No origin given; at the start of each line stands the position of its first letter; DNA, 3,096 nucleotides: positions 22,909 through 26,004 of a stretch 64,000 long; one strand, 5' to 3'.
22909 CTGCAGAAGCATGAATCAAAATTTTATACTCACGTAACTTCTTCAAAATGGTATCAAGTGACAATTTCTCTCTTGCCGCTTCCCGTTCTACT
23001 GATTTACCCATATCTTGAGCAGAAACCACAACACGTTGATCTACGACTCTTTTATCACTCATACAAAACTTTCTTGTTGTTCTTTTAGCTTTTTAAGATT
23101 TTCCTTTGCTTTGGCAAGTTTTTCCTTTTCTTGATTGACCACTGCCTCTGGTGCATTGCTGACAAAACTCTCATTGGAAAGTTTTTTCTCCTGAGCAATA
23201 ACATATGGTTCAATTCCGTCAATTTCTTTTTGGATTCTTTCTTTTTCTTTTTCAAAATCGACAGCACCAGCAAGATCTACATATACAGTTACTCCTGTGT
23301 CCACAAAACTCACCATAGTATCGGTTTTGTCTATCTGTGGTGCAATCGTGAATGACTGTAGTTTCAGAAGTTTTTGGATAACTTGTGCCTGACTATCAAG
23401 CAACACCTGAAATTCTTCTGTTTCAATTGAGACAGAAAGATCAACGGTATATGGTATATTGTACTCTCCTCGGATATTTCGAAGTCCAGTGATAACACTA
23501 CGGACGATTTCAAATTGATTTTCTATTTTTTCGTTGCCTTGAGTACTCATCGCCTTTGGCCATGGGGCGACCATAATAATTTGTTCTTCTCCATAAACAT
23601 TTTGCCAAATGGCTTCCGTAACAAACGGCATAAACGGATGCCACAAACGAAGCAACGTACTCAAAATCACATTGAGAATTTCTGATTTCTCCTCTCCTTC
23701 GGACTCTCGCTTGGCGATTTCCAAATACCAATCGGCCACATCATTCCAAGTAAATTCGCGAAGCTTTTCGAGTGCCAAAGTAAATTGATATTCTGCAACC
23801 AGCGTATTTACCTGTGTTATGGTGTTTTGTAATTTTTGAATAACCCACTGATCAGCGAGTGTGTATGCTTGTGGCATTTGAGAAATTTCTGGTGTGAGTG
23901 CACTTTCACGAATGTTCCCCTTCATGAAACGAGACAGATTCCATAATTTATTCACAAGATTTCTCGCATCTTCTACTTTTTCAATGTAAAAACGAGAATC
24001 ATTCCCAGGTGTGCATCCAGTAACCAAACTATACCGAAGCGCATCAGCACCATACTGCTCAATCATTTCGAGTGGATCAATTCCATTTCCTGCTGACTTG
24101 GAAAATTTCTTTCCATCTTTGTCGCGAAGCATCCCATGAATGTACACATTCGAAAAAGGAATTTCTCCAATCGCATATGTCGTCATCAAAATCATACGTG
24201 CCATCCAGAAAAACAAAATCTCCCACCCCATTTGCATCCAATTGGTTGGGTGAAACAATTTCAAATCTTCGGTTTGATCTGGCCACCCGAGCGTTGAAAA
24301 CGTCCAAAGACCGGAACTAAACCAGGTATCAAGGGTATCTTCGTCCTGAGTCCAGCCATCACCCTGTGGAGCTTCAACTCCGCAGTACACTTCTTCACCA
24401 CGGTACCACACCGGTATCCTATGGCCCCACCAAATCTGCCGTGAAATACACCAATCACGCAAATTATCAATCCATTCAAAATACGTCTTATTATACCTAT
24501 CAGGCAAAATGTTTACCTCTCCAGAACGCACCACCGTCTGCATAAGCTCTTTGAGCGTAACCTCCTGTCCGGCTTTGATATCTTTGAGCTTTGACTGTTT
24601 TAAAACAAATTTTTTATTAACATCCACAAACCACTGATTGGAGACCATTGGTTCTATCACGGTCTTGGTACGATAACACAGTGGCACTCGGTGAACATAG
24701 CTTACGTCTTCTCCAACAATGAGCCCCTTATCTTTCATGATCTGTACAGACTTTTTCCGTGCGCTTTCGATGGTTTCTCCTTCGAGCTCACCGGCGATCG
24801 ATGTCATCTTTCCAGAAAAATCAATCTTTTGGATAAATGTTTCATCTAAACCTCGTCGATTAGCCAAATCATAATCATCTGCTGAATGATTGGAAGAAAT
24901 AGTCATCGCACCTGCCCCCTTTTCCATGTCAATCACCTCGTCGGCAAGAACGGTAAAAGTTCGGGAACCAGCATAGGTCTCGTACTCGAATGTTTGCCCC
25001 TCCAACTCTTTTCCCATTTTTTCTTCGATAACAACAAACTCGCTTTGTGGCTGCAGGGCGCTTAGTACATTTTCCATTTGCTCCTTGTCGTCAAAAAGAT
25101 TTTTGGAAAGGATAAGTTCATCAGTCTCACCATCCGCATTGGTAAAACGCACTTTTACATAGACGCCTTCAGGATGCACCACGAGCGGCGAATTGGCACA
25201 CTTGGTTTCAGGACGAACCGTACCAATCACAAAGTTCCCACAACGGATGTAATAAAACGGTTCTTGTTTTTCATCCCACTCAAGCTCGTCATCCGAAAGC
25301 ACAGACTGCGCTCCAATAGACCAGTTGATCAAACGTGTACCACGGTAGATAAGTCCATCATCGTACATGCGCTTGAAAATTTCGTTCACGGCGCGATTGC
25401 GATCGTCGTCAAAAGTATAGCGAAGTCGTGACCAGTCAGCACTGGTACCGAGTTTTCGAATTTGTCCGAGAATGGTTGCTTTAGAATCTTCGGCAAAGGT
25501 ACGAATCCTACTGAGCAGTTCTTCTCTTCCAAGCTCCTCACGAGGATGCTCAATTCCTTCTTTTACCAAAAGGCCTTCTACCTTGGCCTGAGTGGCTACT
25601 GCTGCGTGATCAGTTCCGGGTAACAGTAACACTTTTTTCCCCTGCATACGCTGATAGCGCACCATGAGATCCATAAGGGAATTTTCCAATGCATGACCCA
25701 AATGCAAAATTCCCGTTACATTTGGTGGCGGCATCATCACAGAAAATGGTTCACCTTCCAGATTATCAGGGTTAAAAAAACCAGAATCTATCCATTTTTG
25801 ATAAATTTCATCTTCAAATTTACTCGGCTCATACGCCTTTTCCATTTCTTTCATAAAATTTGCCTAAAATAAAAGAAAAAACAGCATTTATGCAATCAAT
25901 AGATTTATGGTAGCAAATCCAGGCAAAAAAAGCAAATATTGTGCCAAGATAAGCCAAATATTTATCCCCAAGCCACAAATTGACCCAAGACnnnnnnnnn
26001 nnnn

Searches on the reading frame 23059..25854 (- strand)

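Call 89: search_protein_families(library=pfam, proteins=[window:23059-25854:-], max_evalue=0.00001)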
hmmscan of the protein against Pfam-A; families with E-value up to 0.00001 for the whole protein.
window:23059-25854:- (931 aa): 4 families
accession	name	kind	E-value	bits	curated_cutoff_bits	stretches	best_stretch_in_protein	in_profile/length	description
PF00133.28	tRNA-synt_1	-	7.5e-120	400.9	22.7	2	17-491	2-256/414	tRNA synthetases class I (I, L, M and V)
PF08264.19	Anticodon_1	-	6.4e-37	127.1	25.1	1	668-808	1-146/148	Anticodon-binding domain of tRNA ligase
PF09334.17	tRNA-synt_1g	-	6.1e-25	88.2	20.1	2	440-640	197-386/391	tRNA synthetases class I (M)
PF10458.14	Val_tRNA-synt_C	-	3.4e-12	46.9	25.9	1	866-926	1-61/66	Valyl tRNA synthetase tRNA binding arm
